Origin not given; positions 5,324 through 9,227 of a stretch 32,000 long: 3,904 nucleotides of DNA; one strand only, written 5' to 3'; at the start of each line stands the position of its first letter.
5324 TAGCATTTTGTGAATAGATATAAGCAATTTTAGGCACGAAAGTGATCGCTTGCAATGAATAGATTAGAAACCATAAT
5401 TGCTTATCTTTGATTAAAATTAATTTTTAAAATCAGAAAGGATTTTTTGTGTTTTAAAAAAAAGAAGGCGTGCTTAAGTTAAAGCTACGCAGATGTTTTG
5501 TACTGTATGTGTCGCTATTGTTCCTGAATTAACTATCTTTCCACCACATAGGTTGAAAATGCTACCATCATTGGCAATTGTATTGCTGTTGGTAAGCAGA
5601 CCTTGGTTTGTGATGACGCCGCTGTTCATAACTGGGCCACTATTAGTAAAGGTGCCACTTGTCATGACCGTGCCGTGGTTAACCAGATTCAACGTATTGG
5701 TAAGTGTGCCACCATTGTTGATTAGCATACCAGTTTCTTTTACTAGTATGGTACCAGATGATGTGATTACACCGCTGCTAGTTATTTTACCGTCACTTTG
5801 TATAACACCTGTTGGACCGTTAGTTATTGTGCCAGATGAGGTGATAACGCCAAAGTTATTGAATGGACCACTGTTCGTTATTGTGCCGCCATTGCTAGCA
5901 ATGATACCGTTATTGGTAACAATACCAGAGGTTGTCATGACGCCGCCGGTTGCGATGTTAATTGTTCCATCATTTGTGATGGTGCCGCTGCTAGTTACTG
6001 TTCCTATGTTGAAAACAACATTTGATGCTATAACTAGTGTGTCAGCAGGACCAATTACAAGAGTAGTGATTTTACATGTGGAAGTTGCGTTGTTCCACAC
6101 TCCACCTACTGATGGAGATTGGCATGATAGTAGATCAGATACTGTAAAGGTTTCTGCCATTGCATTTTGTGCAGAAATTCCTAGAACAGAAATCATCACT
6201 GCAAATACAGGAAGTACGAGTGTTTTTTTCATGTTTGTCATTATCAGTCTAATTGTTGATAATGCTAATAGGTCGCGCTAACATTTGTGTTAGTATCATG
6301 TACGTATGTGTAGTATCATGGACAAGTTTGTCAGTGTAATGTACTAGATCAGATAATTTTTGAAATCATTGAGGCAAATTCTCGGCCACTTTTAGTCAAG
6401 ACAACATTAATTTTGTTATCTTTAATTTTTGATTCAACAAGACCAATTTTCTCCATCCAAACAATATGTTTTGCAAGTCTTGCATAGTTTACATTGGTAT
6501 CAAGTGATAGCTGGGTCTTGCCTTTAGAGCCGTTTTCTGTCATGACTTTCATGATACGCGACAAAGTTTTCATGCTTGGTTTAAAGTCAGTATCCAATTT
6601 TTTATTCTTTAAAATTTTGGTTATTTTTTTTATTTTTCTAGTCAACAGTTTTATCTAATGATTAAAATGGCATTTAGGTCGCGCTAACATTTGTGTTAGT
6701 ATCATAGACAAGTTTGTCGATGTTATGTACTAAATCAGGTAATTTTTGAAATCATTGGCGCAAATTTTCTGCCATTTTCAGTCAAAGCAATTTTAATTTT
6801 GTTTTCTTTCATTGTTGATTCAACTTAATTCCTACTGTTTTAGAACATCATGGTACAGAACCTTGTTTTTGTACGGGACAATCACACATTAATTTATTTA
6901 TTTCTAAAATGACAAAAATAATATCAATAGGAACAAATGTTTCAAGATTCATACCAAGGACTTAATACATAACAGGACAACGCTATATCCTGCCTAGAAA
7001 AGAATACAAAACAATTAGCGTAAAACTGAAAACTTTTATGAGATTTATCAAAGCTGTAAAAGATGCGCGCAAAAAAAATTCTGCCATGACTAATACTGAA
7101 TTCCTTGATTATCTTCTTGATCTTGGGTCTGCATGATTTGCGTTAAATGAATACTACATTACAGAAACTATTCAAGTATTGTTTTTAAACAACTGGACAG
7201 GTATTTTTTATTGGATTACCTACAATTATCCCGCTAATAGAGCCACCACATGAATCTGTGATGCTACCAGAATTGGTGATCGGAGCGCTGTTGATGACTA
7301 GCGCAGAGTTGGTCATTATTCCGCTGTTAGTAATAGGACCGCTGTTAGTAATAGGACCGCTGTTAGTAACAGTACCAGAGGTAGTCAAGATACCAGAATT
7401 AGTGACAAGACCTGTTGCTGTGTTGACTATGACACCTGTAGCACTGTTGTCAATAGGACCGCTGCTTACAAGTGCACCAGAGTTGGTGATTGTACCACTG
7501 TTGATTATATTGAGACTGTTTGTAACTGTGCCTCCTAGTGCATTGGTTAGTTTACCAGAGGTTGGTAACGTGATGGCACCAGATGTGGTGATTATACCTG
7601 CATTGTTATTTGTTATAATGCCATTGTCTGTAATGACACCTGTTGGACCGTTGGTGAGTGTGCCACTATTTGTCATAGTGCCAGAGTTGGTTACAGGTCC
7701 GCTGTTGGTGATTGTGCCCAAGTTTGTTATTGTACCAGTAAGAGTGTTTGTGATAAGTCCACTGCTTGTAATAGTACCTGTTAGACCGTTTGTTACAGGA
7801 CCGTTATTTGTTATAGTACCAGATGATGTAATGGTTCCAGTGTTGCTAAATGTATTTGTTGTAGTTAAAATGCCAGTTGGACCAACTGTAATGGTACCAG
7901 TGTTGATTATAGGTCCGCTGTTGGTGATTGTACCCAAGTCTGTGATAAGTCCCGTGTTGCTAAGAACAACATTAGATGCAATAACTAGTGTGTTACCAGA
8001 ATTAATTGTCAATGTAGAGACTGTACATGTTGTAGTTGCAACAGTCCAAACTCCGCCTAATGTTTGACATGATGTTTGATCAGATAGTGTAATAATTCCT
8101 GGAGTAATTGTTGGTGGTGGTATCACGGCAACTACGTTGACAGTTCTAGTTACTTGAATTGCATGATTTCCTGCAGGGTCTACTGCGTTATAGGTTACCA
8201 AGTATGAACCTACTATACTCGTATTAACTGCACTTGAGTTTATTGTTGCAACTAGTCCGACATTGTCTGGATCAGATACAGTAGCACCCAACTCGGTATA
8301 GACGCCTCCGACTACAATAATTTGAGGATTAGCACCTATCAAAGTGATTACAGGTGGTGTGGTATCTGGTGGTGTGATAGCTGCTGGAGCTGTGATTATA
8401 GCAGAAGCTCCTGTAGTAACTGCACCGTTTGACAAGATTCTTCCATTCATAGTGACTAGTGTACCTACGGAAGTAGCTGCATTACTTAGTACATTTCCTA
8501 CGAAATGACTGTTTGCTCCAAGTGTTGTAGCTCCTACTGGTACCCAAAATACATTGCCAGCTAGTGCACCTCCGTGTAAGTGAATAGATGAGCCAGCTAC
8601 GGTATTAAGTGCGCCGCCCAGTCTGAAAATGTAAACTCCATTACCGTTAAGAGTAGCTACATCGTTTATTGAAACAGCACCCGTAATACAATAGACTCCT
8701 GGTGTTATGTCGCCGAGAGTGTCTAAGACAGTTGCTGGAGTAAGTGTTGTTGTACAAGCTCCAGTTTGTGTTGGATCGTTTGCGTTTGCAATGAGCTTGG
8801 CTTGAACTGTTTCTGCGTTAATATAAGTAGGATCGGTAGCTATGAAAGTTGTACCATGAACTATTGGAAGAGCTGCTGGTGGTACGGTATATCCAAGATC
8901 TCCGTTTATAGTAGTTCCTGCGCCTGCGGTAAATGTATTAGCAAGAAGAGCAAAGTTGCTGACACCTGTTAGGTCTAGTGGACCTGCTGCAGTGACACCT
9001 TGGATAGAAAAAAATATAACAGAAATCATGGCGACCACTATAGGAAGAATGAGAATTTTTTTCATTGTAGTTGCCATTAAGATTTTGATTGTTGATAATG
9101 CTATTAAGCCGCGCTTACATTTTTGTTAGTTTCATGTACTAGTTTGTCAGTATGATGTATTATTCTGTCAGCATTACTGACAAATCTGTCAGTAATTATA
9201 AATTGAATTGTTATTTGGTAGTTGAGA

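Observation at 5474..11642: Six promoters in one 6-kb accessory cluster share a phased double-dyad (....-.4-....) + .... module, interleaved with five paralogous small winged-helix genes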

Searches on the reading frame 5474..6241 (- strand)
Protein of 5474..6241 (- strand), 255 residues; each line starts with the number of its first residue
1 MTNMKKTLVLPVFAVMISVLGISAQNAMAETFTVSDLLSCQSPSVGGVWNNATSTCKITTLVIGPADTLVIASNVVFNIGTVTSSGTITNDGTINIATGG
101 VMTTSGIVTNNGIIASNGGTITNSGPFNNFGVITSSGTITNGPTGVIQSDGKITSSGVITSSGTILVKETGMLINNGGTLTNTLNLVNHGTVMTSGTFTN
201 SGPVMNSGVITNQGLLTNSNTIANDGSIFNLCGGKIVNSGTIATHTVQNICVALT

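Call 7: search_protein_families(library=pfam, proteins=[window:5474-6241:-], max_evalue=0.1)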
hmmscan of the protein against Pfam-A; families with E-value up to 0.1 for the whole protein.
window:5474-6241:- (255 aa): 2 families
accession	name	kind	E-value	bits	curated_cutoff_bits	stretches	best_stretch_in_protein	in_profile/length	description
PF05594.20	Fil_haemagg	-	0.00035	21.6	21.5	1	46-141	4-70/72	Haemagglutinin repeat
PF18755.6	RAMA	-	0.018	15.4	35.2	0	135-175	26-65/107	Restriction Enzyme Adenine Methylase Associated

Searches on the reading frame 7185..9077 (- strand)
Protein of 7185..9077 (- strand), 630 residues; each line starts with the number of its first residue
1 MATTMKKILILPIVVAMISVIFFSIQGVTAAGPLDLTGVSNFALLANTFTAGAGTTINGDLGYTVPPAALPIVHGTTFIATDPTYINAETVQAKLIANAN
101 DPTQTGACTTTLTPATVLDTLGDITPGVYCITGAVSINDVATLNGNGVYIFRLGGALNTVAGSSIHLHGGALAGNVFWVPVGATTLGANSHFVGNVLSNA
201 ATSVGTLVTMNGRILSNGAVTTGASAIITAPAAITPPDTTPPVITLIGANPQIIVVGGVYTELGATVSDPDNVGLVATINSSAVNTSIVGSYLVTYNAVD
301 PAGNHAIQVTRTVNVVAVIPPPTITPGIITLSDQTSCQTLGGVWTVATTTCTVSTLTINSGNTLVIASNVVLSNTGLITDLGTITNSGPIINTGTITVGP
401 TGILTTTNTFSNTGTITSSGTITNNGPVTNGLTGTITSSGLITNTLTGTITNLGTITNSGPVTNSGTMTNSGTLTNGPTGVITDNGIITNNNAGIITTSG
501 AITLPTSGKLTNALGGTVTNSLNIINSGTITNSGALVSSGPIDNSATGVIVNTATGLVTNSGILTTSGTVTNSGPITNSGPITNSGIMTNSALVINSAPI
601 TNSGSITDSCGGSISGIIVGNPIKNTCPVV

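Call 7: search_protein_families(library=pfam, proteins=[window:7185-9077:-], max_evalue=0.1)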
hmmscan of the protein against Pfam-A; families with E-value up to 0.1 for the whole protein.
window:7185-9077:- (630 aa): 4 families
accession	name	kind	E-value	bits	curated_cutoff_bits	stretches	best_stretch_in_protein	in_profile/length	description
PF11999.13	Ice_binding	-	1.1e-23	84.4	28.7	1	50-226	8-206/208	Ice-binding-like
PF16403.11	Bact_surface_Ig-like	-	1.1e-11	45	27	1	244-315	1-71/71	Bacterial surface protein, Ig-like domain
PF18981.6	InlK_D3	-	0.0037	17.8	25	1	281-315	41-75/75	Internalin K domain (D3/D4)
PF02494.22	HYR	-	0.0084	16.9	21.7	1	237-315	1-81/81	HYR domain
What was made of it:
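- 7185..9077 (-): Target gene: 630-aa secreted protein with an Ice_binding-like domain, an Ig-like domain and C-terminal 6-residue repeats. Pfam PF11999 at 1e-23 and PF16403 at 1e-11 (call 7).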
